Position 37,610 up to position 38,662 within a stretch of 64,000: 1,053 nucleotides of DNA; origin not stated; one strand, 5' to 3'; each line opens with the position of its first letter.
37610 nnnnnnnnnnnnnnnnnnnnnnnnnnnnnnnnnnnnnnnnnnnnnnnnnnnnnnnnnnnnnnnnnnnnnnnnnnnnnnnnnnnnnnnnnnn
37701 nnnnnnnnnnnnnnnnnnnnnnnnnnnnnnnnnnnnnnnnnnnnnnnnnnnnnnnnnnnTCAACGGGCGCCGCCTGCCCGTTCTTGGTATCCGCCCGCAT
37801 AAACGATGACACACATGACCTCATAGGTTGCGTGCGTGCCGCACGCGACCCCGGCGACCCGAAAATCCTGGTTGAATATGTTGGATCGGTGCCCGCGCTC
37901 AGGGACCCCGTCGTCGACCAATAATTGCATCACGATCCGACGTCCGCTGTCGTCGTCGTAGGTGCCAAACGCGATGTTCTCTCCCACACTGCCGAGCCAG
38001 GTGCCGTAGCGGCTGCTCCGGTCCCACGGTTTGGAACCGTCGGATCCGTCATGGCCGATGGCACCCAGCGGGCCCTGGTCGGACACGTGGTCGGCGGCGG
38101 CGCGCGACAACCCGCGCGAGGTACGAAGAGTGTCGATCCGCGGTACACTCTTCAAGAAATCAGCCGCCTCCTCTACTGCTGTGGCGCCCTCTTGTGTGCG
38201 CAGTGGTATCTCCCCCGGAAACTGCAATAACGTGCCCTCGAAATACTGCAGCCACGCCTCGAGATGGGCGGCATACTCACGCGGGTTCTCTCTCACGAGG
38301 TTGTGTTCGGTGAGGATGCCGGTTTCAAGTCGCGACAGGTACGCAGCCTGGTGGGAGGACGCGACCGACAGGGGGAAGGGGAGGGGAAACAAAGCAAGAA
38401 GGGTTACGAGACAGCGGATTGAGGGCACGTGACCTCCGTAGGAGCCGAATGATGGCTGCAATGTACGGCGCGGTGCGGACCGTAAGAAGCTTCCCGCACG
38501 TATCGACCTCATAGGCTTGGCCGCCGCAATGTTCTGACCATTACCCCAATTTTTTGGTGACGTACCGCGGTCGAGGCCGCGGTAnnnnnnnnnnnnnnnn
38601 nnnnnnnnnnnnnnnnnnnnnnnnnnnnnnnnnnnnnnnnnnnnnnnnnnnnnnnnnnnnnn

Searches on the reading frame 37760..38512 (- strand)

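Call 7: search_protein_families(library=pfam, proteins=[window:37760-38512:-])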
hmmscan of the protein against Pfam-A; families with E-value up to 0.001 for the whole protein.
window:37760-38512:- (250 aa): 1 family
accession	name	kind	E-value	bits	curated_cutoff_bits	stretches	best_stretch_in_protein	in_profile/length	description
PF00188.32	CAP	-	3.3e-07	31.6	21.1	1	128-236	15-115/117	Cysteine-rich secretory protein family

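Call 29: search_protein_families(library=ncbifam, proteins=[window:37760-38512:-], max_evalue=0.1)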
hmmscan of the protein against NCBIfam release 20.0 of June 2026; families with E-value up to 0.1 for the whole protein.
window:37760-38512:- (250 aa): 2 families
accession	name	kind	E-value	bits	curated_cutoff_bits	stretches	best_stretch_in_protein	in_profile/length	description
NF052539.1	DivAsocLipDalA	equivalog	3.7e-06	26.9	200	1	115-188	53-125/169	divisome-associated lipoprotein DalA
TIGR02909.1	spore_YkwD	subfamily_domain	6.9e-05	22.8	171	1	128-237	23-124/127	uncharacterized protein, YkwD family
